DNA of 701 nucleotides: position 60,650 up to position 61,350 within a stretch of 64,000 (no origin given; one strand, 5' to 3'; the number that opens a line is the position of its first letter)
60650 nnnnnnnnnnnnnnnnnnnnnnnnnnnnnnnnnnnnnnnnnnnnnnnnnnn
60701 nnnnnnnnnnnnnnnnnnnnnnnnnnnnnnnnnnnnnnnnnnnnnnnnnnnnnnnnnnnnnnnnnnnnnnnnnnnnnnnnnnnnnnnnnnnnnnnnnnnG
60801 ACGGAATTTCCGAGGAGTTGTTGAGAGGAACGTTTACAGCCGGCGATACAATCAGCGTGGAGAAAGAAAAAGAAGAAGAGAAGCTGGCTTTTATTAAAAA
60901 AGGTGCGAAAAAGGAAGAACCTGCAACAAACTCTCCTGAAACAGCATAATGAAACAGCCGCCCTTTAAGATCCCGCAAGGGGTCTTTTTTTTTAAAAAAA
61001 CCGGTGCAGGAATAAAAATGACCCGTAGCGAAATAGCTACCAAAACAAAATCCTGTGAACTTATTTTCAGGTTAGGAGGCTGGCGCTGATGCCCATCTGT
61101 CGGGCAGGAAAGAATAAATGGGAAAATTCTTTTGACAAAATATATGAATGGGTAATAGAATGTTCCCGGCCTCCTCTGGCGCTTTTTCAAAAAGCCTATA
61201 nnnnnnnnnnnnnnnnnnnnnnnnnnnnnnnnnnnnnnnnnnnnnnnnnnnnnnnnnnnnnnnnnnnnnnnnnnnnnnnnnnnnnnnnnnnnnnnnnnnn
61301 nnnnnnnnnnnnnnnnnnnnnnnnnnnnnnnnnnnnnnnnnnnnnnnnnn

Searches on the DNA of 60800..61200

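Call 56: search_rna_families(source=window, start=60800, end=61200, threshold=evalue, max_evalue=1)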
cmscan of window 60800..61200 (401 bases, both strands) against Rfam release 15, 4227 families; matches with E-value up to 1: 0.
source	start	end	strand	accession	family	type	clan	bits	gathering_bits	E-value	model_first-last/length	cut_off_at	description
